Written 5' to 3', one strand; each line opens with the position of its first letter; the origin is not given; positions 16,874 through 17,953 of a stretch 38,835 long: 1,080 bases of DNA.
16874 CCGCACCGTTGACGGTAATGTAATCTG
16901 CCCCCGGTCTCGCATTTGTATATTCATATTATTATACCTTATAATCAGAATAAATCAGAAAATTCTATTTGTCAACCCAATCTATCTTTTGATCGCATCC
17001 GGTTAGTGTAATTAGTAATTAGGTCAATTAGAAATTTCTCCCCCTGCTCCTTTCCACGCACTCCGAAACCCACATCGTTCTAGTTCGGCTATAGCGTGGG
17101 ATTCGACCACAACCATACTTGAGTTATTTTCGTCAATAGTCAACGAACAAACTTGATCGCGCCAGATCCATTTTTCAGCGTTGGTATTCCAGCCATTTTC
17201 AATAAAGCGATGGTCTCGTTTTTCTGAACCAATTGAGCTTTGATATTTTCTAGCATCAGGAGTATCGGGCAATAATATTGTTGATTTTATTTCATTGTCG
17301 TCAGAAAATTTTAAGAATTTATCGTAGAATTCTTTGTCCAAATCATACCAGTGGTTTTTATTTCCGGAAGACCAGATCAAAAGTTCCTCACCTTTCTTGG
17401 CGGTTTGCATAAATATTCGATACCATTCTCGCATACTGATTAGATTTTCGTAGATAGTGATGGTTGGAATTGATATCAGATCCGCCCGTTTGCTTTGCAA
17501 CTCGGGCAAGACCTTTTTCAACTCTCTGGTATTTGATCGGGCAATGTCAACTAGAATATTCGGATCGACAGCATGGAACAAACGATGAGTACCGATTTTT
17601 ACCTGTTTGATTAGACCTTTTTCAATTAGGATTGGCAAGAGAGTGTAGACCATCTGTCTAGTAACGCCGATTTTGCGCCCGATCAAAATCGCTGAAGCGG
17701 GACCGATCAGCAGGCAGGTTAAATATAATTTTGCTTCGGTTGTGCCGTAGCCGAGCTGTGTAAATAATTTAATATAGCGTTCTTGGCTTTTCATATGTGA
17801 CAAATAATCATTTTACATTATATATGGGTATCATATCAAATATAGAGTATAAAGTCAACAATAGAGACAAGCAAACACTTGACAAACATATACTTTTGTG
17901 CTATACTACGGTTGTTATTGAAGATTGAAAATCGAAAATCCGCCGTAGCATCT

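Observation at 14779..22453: Tandem array of paralogous modules: TrmB regulator / conserved leader / variable small membrane protein / conserved terminator / VapBC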

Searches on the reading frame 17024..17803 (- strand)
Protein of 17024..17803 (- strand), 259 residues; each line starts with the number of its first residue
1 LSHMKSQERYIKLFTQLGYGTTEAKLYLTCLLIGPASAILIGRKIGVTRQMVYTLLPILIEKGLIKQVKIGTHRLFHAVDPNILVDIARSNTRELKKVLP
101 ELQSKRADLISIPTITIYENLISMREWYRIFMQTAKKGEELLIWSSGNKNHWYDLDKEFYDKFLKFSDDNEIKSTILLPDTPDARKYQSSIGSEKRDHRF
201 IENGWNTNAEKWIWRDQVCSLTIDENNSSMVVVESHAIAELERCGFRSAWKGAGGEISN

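Call 9: search_protein_families(library=pfam, proteins=[window:17024-17803:-], max_evalue=0.01)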
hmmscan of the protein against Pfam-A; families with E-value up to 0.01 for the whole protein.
window:17024-17803:- (259 aa): 1 family
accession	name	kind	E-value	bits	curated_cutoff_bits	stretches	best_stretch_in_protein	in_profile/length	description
PF01978.25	TrmB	-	6.5e-09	36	25.6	1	17-82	4-68/68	Sugar-specific transcriptional regulator TrmB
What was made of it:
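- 17024..17794 (-): trmB2: TrmBL2-like regulator, clade A (256 aa from the ATG at 17794). PF01978 (call 9).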

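Call 23: search_protein_families(library=padloc, proteins=[window:17024-17803:-], max_evalue=0.01)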
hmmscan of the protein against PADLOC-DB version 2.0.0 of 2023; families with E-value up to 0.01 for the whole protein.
window:17024-17803:- (259 aa): 1 family
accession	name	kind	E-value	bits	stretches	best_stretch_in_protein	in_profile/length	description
PDLC01863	CARF3--CARF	-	4.8e-07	27.7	1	34-69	131-166/182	-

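Call 27: search_protein_families(library=ncbifam, proteins=[window:17024-17803:-], max_evalue=0.01)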
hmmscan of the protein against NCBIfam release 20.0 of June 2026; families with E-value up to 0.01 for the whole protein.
window:17024-17803:- (259 aa): 2 families
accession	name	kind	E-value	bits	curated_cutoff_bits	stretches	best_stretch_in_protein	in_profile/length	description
NF047390.1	TransRegTrmBL1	equivalog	7.8e-10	38.2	650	1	8-136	4-134/341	HTH-type sugar sensing transcriptional regulator TrmBL1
NF040851.1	tran_reg_TrmB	equivalog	0.00012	21.4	600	1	7-86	4-82/338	HTH-type sugar-sensing transcriptional regulator TrmB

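Call 28: find_homologous_proteins(query=window:17024-17803:-, max_evalue=0.001)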
Query window:17024-17803:- (259 aa): 19 proteins with E <= 0.001 among 340 candidates.
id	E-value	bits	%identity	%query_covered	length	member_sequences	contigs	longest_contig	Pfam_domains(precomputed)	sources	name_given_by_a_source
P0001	8.7e-168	574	100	99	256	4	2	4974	PF01978.26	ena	-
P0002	2.9e-121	422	72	97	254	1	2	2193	PF01978.26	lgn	-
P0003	2.6e-93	330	57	93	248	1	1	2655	PF01978.26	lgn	-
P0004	6.4e-90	319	57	93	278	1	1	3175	PF01047.29,PF01978.26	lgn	-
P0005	4.5e-75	271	49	92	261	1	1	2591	PF01978.26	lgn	-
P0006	1.3e-74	269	50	93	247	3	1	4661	PF01978.26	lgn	-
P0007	2.4e-74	268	51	92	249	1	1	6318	PF01978.26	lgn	-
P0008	1.7e-72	262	50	86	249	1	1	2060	PF01978.26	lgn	-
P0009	1.8e-70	256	47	95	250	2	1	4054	PF01978.26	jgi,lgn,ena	-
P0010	3.2e-70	255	49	92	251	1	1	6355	PF01978.26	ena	-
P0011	1.6e-69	252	46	92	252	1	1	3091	PF01978.26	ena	-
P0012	7.1e-66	240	47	94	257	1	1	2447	PF01978.26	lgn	-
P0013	1.1e-61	227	42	93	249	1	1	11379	PF01978.26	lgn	-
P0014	4.3e-60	222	43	93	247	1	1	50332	PF01978.26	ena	-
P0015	1.0e-56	210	40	93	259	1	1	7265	PF01978.26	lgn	-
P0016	3.7e-55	205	40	93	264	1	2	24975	PF01978.26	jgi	jgi:sugar-specific transcriptional regulator TrmB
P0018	5.8e-52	195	37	93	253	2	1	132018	PF01978.26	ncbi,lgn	-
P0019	2.3e-10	59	26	90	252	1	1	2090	PF01978.26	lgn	-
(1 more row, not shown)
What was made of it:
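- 17024..17794 (-): 19 homologs found (call 28).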

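Call 29: find_encoding_contigs(protein=P0018, flank=6000, max_places=2)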
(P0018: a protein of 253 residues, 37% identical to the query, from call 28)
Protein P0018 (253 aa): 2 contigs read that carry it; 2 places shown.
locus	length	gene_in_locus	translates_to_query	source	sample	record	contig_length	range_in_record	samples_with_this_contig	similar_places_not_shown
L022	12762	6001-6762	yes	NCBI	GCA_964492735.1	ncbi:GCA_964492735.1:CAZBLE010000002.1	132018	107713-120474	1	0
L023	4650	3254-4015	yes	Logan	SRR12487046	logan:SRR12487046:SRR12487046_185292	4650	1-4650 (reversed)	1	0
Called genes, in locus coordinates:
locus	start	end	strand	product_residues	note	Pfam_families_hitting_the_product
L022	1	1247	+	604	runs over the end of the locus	PF01551:Peptidase_M23, PF01839:FG-GAP (faint), PF13517:FG-GAP_3 (weak)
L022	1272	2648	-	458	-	PF04107:GCS2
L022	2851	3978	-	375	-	PF07907:YibE_F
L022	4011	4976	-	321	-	PF01297:ZnuA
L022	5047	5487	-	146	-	PF01475:FUR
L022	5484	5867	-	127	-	-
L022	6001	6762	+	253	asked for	PF01978:TrmB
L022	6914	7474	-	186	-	-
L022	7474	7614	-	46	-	-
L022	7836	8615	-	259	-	-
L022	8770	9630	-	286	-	PF01063:Aminotran_4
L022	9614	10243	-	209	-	PF01966:HD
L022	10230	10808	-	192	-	-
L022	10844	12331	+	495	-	PF00875:DNA_photolyase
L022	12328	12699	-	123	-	PF01638:HxlR (faint), PF03551:PadR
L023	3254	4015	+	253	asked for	PF01978:TrmB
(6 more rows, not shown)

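Call 30: find_encoding_contigs(protein=P0014, flank=6000, max_places=2)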
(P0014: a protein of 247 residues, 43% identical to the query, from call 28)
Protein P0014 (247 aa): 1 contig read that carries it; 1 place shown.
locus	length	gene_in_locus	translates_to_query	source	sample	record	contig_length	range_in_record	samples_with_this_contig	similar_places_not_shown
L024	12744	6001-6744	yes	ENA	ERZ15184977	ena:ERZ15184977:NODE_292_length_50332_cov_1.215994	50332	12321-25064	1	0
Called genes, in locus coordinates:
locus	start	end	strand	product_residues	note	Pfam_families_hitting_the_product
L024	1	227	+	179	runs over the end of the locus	PF01245:Ribosomal_L19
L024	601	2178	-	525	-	-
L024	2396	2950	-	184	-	PF03118:RNA_pol_A_CTD (faint)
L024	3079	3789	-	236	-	PF00925:GTP_cyclohydro2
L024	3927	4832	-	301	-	PF01636:APH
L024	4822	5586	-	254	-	PF00535:Glycos_transf_2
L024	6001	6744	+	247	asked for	PF01978:TrmB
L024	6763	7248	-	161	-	-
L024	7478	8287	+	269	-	PF01978:TrmB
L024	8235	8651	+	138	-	PF08378:NERD (weak), PF02021:UPF0102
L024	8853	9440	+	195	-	-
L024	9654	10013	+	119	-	PF05635:23S_rRNA_IVP, PF22296:bAvd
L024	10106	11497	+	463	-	PF00749:tRNA-synt_1c, PF19269:Anticodon_2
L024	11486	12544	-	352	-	-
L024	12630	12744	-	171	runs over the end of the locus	-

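Call 31: find_encoding_contigs(protein=P0016, flank=6000, max_places=2)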
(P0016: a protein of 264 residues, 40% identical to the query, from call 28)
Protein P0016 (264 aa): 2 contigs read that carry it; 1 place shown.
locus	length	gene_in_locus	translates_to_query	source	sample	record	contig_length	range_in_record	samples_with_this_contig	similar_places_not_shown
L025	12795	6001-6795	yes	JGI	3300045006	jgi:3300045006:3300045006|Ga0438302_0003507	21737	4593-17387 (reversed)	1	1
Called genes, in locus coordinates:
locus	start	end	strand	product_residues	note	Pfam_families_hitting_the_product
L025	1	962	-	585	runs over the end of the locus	PF24517:CBM96, PF06848:Disaggr_repeat (weak), PF13620:CarboxypepD_reg (weak), PF13715:CarbopepD_reg_2 (faint)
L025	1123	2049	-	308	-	PF02096:60KD_IMP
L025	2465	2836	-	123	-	PF00825:Ribonuclease_P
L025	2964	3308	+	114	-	PF18924:DUF5674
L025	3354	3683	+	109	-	-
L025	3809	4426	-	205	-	-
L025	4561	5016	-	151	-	-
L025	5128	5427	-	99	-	-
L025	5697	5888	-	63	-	-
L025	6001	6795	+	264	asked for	PF01978:TrmB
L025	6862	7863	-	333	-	PF04055:Radical_SAM, PF13353:Fer4_12 (weak)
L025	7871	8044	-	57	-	-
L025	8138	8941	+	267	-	PF01978:TrmB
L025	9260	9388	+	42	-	-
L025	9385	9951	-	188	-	-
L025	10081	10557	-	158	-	-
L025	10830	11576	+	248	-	PF01978:TrmB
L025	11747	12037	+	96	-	-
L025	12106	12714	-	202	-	PF07963:N_methyl, PF07596:SBP_bac_10 (faint)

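Call 32: find_encoding_contigs(protein=P0013, flank=6000, max_places=2)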
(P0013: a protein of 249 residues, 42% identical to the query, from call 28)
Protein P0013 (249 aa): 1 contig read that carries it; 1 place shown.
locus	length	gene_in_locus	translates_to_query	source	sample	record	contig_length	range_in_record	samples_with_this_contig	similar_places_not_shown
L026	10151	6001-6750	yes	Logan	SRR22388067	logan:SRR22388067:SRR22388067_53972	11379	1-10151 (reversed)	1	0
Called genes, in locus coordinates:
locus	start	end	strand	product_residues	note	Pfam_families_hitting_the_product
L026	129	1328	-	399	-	PF28597:T2SSF_N, PF00482:T2SSF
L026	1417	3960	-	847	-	PF00216:Bac_DNA_binding, PF05157:MshEN, PF00437:T2SSE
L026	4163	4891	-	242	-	PF01209:Ubie_methyltran, PF13489:Methyltransf_23, PF05175:MTS, PF06325:PrmA, PF13847:Methyltransf_31, PF08241:Methyltransf_11, PF08242:Methyltransf_12, PF13649:Methyltransf_25, +2 more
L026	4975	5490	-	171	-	-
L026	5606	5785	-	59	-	-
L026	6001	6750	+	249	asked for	PF01978:TrmB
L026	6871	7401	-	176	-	-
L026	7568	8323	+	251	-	PF01978:TrmB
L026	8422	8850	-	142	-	PF01442:Apolipoprotein (weak), PF04513:Baculo_PEP_C (faint)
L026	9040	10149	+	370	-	?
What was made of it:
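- TrmB homologs sit divergently from small ORFs with no Pfam match, in arrays, in L024, L025 and L026 (calls 30-32).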

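Call 40: find_related_loci(query=A6, collection=metagenome_contigs, flank=5000)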
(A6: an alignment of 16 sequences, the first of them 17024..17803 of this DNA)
Query A6 (259 aa) in metagenome_contigs; peptide patterns used: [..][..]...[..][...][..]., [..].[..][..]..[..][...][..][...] (x = any residue, [..] = any of these).
113 stretches matched a pattern; 23 encode a relative of the query (tblastn E <= 1e-3); 23 distinct loci.
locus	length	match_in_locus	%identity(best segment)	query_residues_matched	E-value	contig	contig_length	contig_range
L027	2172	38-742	51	17-251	8e-89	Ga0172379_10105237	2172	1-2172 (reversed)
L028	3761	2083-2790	50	16-251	3e-85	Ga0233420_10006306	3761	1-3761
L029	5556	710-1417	50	16-251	7e-85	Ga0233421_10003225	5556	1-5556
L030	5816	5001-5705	49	17-251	9e-84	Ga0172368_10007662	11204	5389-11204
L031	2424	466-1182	49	13-251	2e-85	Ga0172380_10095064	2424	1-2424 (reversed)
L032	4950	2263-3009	45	4-252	5e-82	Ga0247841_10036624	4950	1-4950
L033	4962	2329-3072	44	4-251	1e-81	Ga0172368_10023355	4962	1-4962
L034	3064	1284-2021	48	3-250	3e-81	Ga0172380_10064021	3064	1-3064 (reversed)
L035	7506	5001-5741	46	3-250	4e-78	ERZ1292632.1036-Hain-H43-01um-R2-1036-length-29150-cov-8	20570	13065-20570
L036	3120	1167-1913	46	3-251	3e-78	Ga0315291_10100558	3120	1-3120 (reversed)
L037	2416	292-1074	44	4-257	3e-78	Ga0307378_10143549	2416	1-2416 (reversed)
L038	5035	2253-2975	46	12-252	4e-76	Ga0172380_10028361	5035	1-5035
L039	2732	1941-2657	46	12-250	5e-76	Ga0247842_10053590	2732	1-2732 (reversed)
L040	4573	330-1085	42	6-257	3e-74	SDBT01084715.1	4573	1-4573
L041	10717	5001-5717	44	12-250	1e-72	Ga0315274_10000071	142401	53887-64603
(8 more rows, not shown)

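Call 47: predict_structure(alignment_id=A5)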
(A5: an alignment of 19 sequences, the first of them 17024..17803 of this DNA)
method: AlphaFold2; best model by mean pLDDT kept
length: 259 residues; sequences in the alignment: 19
mean_pLDDT: 89.4   pTM: 0.58
mean pLDDT of the five models: 89.4, 89.1, 88.4, 86.9, 86.7
residues with pLDDT >= 90: 175; 70-90: 67; 50-70: 13; < 50: 4
segments of 3 or more residues with pLDDT < 50: 256-259
pLDDT, mean of each block of 10 residues (from residue 1): 73 89 95 95 95 96 94 95 89 89 70 88 93 97 88 86 96 95 91 91 82 97 85 95 95 62
secondary structure, 60 per line:
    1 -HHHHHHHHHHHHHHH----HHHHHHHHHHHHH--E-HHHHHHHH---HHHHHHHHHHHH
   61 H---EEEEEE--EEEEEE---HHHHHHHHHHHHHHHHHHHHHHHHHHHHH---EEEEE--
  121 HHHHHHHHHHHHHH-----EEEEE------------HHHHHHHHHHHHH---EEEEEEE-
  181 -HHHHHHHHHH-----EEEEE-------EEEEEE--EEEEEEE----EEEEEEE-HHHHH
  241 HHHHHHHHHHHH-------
elements in order: H2-16 H21-33 H38-45 H49-61 E65-70 E73-78 H82-110 E114-118 H121-134 E140-144 H157-169 E173-179 H182-191 E197-201 E209-214 E217-223 E228-234 H236-252
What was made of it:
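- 17024..17794 (-): AF2 model pLDDT 89 (call 47).
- On TrmB family transcription regulators: AF2 model pLDDT 89.4 (call 47).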

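Call 51: fold_search(model_id=the predicted structure, library=pdb)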
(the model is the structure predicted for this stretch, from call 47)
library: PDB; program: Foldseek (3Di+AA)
matches with E <= 10: 1449; with E <= 0.001: 14
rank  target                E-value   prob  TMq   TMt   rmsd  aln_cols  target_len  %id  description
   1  5bpi_D                3.3e-12  1.00  0.36  0.37  15.7       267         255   18  Structure of TrmBL2, an archaeal chromatin protein, shows a novel mode of DNA binding. (released 2015-09-02)
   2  5box_A                4.7e-12  1.00  0.37  0.36  11.9       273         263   16  Structure of TrmBL2, an archaeal chromatin protein, shows a novel mode of DNA binding. (released 2015-09-02)
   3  5bpd_C                6.7e-12  1.00  0.38  0.38  15.8       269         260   16  Structure of TrmBL2, an archaeal chromatin protein, shows a novel mode of DNA binding. (released 2015-09-02)
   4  5bpd_D                7.1e-12  1.00  0.39  0.39  15.5       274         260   16  Structure of TrmBL2, an archaeal chromatin protein, shows a novel mode of DNA binding. (released 2015-09-02)
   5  5bpd_B                1.9e-11  1.00  0.37  0.36  11.6       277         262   16  Structure of TrmBL2, an archaeal chromatin protein, shows a novel mode of DNA binding. (released 2015-09-02)
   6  5bpi_C                2.3e-11  1.00  0.38  0.38  15.6       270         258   16  Structure of TrmBL2, an archaeal chromatin protein, shows a novel mode of DNA binding. (released 2015-09-02)
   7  5bqt_A                3.2e-11  1.00  0.37  0.36  10.4       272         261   16  Structure of TrmBL2, an archaeal chromatin protein, shows a novel mode of DNA binding. (released 2015-09-02)
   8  5bqt_B                8.3e-11  1.00  0.37  0.37  10.5       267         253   15  Structure of TrmBL2, an archaeal chromatin protein, shows a novel mode of DNA binding. (released 2015-09-02)
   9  3qph_A                1.0e-09  1.00  0.36  0.29  15.8       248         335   14  The three-dimensional structure of TrmB, a global transcriptional regulator of the hyperthermophilic archaeon Pyrococc (released 2012-05-30)
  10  4urj_B                5.0e-06  1.00  0.40  0.57   4.7       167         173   13  Crystal structure of human BJ-TSA-9 (released 2014-10-01)
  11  1ku9_A                1.9e-04  1.00  0.28  0.46  17.4       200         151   14  X-ray Structure of a Methanococcus jannaschii DNA-Binding Protein: Implications for Antibiotic Resistance in Staphyloc (released 2002-12-25)
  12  8v07_B                3.0e-04  1.00  0.41  0.28   5.2       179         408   13  Crystal structure of mouse PLD3 co-crystallized with 5'Pi-ssDNA for 30 days (released 2024-03-13)
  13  8v07_A                6.0e-04  1.00  0.39  0.26   5.3       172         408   13  Crystal structure of mouse PLD3 co-crystallized with 5'Pi-ssDNA for 30 days (released 2024-03-13)
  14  7ux6_A                9.7e-04  0.93  0.19  0.15  21.7       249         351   14  Crystal structure of MfnG, an L- and D-tyrosine O-methyltransferase from the marformycin biosynthesis pathway of Strep (released 2022-10-12)
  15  8v07_D                1.0e-03  1.00  0.37  0.25   5.8       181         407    8  Crystal structure of mouse PLD3 co-crystallized with 5'Pi-ssDNA for 30 days (released 2024-03-13)
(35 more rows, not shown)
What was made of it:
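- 17024..17794 (-): Foldseek top hits are TrmBL2 (E 3e-12) and TrmB (1e-9) (call 51).
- Full-length Foldseek hits to TrmBL2 (E 3e-12) and TrmB (1e-9); the C-terminal domain resembles PLD-fold proteins (call 51).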

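Call 78: search_dna_similar(query=window:17024-17794:-, collection=phages, mode=protein, max_evalue=0.001, max_rows=8)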
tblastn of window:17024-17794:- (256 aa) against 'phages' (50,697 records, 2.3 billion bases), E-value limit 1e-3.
No match.

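Call 79: search_dna_similar(query=window:17024-17794:-, collection=plasmids, mode=protein, max_evalue=0.001, max_rows=8)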
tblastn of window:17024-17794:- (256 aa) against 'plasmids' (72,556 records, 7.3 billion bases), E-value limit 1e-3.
Records with a match: 6; places in all: 6; records where one place covers at least 80% of the query: 4.
Best place of each record, by identity: <60% 6.
By first word of the organism name: Azospirillum 5; Niallia 1.
By predicted mobility (MOB-suite, as given by PLSDB): non-mobilizable 5; mobilizable 1.
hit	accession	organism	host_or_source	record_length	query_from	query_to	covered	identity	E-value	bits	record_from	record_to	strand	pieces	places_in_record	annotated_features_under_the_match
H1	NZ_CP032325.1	Azospirillum argentinense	soil sample,Agricultural field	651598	11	247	93%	21.5%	8e-5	51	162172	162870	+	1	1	helix-turn-helix domain-containing protein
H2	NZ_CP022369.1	Azospirillum sp. TSH58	single cell,paddy soils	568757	11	247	93%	21.5%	9e-5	51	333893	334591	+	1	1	helix-turn-helix domain-containing protein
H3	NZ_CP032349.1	Azospirillum brasilense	soil sample,Agricultural field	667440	11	247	93%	21.5%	1e-4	50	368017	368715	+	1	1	helix-turn-helix domain-containing protein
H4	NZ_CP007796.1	Azospirillum argentinense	Triticum aestivum L.,Root,wheat ...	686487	11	247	93%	21.5%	1e-4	50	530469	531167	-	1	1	helix-turn-helix domain-containing protein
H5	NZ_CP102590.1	Niallia taxi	-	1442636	8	179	67%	25.8%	3e-4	49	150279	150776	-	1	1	none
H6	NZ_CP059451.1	Azospirillum brasilense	Prokaryotes,soil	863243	11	101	36%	30.8%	1e-4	50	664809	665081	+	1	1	helix-turn-helix domain-containing protein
